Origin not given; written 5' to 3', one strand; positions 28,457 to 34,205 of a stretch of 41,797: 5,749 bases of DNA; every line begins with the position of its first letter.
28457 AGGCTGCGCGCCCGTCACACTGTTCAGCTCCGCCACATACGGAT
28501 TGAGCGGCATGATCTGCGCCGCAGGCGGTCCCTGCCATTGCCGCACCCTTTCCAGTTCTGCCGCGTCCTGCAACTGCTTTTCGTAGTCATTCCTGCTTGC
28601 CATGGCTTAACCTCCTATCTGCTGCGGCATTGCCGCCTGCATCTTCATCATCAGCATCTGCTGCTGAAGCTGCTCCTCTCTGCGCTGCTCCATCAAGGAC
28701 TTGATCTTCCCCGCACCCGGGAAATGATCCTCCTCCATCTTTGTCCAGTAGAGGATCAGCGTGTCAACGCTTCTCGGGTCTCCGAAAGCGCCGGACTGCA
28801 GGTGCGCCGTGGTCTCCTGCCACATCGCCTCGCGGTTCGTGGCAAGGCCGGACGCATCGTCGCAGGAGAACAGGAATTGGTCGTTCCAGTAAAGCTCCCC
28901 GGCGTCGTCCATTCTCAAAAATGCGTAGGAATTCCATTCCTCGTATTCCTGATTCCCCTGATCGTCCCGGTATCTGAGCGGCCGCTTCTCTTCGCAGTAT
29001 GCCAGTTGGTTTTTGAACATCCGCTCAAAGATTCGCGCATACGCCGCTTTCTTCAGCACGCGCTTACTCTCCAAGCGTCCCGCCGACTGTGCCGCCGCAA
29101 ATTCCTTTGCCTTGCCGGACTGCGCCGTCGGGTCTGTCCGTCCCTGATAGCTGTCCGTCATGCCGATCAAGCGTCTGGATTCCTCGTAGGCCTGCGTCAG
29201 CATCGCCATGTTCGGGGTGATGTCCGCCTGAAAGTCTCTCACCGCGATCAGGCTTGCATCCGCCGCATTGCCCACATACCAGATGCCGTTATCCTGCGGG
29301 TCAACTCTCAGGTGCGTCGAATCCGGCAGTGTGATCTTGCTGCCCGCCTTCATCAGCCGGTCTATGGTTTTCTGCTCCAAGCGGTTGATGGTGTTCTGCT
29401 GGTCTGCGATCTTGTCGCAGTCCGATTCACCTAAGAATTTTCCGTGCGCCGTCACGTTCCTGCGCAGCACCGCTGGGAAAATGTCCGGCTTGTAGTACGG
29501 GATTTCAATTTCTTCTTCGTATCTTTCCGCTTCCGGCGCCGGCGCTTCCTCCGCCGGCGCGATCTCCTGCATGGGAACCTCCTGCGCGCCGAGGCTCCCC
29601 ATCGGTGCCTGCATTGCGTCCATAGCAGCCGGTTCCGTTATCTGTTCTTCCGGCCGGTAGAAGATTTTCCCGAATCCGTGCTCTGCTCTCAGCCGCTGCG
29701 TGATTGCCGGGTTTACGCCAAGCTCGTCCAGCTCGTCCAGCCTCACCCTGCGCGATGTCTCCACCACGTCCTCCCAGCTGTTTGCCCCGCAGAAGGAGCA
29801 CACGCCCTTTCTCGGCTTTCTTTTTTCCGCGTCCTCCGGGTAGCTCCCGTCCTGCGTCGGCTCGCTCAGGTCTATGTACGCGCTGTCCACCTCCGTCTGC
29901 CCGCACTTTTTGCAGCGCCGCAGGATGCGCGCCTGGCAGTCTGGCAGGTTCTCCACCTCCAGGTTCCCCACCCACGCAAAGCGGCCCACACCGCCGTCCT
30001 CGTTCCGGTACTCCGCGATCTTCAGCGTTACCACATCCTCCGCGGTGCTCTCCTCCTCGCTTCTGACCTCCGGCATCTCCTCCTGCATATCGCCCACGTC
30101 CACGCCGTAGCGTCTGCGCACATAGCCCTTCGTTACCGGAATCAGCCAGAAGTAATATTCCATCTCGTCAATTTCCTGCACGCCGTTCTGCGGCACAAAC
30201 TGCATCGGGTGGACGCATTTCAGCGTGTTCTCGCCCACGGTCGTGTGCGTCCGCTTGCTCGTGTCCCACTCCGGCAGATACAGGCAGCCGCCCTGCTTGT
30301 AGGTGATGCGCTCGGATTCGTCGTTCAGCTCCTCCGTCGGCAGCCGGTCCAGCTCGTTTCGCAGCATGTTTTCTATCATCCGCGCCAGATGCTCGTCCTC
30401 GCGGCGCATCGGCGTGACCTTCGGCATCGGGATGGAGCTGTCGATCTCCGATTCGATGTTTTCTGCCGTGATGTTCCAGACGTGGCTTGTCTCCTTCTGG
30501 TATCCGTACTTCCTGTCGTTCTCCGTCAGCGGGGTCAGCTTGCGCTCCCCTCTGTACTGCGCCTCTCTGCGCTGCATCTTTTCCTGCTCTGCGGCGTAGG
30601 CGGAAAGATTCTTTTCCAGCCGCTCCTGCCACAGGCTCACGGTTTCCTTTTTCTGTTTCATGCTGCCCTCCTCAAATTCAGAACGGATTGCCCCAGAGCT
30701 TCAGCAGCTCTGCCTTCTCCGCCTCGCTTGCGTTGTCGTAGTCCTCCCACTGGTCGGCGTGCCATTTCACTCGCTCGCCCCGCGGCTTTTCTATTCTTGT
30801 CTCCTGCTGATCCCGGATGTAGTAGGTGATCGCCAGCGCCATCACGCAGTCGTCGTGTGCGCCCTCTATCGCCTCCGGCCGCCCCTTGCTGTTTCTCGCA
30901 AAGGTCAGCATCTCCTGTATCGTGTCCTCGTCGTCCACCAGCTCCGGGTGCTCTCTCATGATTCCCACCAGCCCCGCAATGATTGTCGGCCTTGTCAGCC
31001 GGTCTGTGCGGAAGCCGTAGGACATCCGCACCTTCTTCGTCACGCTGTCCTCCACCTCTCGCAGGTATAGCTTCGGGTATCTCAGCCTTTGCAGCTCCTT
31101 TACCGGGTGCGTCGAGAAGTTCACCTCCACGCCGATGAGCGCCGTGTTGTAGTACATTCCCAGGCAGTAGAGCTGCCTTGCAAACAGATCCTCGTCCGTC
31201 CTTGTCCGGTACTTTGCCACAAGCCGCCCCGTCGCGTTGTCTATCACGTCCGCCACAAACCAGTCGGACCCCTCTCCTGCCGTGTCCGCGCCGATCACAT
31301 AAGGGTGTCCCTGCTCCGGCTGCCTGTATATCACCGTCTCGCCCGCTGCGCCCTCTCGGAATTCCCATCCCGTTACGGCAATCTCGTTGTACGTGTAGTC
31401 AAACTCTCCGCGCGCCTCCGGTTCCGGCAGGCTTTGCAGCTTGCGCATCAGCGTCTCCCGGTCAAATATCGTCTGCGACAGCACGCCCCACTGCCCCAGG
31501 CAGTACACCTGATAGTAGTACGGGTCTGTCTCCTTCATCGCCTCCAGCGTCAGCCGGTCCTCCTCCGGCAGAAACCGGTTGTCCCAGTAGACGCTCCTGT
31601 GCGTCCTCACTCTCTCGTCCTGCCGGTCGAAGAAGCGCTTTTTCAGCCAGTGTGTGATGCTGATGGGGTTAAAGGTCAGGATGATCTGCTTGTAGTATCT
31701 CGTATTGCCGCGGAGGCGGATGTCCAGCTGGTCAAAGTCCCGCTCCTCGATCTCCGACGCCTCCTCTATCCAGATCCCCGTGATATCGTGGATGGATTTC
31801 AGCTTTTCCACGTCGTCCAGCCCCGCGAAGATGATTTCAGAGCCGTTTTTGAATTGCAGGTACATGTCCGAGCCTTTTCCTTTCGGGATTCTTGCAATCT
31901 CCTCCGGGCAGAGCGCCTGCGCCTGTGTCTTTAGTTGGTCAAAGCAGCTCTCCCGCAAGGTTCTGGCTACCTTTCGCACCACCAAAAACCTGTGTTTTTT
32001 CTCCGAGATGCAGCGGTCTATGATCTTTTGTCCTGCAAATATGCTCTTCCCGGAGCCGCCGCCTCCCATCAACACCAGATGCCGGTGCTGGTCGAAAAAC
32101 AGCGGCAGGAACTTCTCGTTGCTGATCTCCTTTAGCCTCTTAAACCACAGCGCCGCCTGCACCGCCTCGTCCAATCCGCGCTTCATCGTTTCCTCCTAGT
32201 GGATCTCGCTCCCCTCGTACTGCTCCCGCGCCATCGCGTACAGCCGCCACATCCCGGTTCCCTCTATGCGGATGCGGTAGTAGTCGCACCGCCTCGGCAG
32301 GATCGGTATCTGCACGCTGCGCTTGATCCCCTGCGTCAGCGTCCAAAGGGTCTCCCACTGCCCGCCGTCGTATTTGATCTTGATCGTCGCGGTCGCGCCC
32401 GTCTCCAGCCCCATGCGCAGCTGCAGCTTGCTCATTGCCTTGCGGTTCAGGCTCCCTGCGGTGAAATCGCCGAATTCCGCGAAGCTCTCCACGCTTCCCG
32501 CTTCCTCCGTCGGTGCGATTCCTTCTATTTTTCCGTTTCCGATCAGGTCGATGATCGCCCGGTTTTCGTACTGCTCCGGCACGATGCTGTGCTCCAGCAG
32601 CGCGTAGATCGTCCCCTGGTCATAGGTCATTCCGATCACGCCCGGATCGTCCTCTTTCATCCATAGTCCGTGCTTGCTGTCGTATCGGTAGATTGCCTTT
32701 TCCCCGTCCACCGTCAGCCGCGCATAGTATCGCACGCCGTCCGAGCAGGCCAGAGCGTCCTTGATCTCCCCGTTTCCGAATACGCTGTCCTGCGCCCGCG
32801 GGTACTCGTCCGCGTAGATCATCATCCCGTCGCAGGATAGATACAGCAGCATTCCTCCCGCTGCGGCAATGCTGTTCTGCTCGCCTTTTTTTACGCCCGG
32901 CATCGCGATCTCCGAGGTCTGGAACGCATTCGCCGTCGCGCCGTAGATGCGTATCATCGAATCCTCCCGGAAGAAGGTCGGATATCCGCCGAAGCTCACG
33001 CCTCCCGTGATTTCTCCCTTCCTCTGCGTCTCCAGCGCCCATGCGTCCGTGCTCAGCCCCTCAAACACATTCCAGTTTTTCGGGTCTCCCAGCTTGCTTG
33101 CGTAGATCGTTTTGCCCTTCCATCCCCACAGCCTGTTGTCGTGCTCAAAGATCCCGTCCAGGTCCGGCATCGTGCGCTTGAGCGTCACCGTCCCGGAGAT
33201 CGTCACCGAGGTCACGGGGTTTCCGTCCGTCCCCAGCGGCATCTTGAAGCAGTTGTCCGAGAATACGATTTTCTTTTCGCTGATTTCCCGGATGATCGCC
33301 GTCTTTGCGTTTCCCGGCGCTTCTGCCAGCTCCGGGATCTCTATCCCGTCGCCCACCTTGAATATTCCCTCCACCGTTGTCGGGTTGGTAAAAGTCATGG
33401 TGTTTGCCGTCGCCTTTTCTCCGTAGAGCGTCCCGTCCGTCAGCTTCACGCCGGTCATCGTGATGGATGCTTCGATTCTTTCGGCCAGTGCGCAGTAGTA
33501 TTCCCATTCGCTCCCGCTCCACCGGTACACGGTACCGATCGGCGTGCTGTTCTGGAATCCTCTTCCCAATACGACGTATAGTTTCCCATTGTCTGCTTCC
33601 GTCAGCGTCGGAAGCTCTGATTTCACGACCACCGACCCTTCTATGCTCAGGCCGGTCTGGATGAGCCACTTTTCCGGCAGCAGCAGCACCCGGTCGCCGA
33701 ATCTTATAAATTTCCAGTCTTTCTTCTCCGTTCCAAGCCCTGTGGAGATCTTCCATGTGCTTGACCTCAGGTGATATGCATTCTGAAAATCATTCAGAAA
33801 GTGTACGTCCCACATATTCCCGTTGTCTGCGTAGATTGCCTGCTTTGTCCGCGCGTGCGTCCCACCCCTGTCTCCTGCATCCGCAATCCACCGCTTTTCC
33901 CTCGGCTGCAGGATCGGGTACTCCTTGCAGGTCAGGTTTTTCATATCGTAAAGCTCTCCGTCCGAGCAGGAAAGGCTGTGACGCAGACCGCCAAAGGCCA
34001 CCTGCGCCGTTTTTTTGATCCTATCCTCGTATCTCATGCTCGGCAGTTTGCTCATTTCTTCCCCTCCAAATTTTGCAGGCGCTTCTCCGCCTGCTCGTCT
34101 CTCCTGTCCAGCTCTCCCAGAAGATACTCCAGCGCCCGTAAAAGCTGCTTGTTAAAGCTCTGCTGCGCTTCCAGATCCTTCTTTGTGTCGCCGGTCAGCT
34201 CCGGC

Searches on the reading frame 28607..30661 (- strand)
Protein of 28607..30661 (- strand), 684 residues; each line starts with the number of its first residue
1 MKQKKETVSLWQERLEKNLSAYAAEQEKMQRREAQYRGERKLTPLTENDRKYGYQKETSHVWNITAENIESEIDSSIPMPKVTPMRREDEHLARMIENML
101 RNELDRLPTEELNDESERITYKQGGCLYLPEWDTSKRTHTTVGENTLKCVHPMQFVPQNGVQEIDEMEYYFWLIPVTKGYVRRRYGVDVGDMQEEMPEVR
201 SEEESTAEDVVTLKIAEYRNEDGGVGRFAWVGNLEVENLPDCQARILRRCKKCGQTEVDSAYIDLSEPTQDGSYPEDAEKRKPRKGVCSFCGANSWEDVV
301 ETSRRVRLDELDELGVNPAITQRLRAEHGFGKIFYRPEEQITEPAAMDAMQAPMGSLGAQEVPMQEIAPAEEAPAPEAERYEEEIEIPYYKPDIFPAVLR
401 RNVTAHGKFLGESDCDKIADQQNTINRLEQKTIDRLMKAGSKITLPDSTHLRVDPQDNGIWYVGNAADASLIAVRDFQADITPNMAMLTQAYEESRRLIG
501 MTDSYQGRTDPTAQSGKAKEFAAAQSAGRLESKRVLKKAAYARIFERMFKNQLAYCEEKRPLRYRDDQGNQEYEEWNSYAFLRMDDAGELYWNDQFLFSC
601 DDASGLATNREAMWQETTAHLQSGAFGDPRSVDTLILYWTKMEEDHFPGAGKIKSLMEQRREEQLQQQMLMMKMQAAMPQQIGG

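Call 8: search_protein_families(library=phrogs, proteins=[window:28607-30661:-], max_evalue=0.001)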
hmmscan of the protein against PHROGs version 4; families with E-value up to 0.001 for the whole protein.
window:28607-30661:- (684 aa): 1 family
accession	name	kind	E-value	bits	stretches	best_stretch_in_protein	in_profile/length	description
phrog_156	-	head and packaging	2e-33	116.8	2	386-680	285-589/681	portal protein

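Call 9: search_protein_families(library=pfam, proteins=[window:28607-30661:-], max_evalue=0.001)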
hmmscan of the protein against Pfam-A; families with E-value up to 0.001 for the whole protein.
window:28607-30661:- (684 aa): 0 families

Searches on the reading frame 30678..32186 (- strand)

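Call 8: search_protein_families(library=phrogs, proteins=[window:30678-32186:-], max_evalue=0.001)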
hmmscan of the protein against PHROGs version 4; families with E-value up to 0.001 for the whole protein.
window:30678-32186:- (502 aa): 7 families
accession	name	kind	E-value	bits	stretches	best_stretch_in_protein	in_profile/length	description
phrog_3717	-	head and packaging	1.1e-61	209.7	1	18-245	7-236/277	terminase large subunit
phrog_2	-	head and packaging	1.8e-53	183.5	1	26-487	264-623/807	terminase large subunit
phrog_22023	-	unknown function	1.2e-19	72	1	148-241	2-98/153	-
phrog_24361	-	head and packaging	1e-18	68.6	1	323-466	1-146/162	terminase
phrog_979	-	head and packaging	4.4e-16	59.7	1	30-182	161-311/642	terminase large subunit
phrog_38407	-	unknown function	6.7e-15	55.9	1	285-472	171-362/370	-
phrog_8711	-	head and packaging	2.6e-10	41.3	1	23-90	14-81/89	terminase large subunit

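Call 9: search_protein_families(library=pfam, proteins=[window:30678-32186:-], max_evalue=0.001)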
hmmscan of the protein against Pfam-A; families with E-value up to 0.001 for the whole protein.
window:30678-32186:- (502 aa): 2 families
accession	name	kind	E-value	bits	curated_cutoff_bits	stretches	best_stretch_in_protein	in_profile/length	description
PF04466.19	Terminase_3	-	1.6e-48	165.4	23.2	1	34-232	2-201/201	Phage terminase large subunit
PF03237.21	Terminase_6N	-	5.6e-08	33.1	22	1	39-246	2-213/215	Terminase large subunit, T4likevirus-type, N-terminal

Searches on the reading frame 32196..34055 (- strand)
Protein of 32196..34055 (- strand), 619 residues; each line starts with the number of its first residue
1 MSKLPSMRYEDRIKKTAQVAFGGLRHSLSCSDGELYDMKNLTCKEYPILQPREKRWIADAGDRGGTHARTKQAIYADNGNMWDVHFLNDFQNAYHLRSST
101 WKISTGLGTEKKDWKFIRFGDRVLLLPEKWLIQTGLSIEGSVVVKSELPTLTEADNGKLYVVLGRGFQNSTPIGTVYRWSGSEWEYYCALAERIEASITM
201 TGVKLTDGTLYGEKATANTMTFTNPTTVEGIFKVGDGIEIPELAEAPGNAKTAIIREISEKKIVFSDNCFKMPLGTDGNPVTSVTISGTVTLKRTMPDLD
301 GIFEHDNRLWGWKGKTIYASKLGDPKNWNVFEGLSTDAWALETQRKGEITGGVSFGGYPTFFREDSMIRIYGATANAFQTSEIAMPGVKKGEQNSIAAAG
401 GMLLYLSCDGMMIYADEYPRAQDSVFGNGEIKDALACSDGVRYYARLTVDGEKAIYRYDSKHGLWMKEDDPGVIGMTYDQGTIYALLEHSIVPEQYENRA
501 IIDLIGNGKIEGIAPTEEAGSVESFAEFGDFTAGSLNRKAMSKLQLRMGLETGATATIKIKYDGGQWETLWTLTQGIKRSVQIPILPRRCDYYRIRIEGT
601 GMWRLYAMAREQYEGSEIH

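Call 8: search_protein_families(library=phrogs, proteins=[window:32196-34055:-], max_evalue=0.001)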
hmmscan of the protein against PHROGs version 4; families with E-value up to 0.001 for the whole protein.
window:32196-34055:- (619 aa): 1 family
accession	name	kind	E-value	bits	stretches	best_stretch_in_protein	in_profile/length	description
phrog_511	-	head and packaging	9.8e-45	154.2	2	250-618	511-861/862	internal virion protein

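Call 9: search_protein_families(library=pfam, proteins=[window:32196-34055:-], max_evalue=0.001)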
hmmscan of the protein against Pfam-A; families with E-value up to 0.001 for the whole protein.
window:32196-34055:- (619 aa): 0 families
